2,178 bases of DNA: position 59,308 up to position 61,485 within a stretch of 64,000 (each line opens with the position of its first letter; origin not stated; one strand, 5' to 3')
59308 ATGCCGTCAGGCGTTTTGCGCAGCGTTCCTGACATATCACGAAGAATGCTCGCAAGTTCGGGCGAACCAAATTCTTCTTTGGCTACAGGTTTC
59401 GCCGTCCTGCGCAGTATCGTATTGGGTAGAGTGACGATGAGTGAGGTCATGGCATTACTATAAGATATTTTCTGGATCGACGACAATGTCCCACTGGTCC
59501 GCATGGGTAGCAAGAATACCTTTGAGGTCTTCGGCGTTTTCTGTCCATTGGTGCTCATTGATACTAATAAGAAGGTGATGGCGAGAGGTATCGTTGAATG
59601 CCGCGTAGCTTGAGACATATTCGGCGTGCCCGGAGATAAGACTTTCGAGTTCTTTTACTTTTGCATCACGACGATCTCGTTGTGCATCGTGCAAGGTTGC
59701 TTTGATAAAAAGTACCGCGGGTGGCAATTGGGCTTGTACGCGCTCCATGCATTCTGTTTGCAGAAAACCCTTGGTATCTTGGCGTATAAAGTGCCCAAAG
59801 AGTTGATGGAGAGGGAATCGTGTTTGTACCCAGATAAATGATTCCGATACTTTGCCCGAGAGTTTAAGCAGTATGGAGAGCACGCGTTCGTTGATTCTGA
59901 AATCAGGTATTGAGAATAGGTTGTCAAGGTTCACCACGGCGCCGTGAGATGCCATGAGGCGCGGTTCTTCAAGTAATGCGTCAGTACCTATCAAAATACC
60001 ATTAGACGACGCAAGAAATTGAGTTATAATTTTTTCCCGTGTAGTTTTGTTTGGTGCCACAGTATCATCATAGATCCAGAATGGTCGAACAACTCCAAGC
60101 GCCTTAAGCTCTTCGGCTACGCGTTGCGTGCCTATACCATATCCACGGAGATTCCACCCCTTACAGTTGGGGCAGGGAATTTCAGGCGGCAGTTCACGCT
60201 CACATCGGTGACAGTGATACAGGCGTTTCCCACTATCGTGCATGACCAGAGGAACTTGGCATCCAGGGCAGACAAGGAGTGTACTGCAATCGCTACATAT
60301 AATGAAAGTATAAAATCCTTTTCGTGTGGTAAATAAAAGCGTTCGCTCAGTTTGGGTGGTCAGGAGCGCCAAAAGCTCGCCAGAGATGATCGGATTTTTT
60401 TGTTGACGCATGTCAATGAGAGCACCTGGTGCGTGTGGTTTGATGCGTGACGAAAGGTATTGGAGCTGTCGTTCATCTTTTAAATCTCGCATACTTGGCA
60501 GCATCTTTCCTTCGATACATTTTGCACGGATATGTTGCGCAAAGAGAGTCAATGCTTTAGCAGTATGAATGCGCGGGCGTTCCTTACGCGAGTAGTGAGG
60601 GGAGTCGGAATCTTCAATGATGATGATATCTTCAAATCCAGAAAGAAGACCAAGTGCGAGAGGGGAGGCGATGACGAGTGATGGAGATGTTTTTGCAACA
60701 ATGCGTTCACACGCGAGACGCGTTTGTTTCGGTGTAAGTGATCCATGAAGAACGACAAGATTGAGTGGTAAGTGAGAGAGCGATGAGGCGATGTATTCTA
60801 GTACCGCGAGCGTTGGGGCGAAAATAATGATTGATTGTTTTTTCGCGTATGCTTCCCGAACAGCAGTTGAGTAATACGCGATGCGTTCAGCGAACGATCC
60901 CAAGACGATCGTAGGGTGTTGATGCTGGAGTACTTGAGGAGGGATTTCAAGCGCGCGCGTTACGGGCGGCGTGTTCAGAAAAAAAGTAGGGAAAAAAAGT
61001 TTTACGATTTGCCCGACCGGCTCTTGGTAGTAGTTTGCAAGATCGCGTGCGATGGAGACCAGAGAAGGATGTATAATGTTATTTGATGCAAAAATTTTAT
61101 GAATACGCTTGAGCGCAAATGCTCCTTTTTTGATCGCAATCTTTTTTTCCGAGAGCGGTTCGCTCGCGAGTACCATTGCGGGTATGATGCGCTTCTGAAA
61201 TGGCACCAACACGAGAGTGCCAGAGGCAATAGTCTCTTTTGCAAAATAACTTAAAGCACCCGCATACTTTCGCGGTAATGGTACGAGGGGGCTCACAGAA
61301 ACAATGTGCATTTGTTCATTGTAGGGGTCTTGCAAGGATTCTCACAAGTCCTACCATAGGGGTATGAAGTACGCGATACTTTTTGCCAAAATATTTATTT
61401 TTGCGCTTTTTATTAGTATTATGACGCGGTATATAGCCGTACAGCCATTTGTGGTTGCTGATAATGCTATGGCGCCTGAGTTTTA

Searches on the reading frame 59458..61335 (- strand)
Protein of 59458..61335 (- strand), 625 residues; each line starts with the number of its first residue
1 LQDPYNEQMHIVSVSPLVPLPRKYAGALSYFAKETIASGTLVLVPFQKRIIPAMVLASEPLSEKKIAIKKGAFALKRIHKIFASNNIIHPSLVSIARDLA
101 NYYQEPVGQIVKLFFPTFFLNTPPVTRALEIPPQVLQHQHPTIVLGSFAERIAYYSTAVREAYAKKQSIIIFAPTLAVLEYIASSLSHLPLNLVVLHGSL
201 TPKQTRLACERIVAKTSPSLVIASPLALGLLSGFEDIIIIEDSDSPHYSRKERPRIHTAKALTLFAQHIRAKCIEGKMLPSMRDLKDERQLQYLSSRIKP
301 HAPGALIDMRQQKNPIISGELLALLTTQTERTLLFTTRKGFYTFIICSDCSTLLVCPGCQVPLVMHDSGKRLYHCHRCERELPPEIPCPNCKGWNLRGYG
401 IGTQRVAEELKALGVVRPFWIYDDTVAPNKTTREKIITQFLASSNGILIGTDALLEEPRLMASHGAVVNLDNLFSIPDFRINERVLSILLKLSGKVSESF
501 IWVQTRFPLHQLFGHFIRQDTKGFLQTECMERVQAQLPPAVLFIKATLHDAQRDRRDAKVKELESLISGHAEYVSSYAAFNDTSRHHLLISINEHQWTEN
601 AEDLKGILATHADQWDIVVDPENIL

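Call 35: search_protein_families(library=pfam, proteins=[window:59458-61335:-], max_evalue=0.00001)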
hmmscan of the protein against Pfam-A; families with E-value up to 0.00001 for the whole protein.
window:59458-61335:- (625 aa): 1 family
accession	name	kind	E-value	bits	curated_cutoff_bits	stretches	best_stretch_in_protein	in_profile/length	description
PF17764.6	PriA_3primeBD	-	2.7e-10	40.4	22.7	1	20-116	6-96/96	3'DNA-binding domain (3'BD)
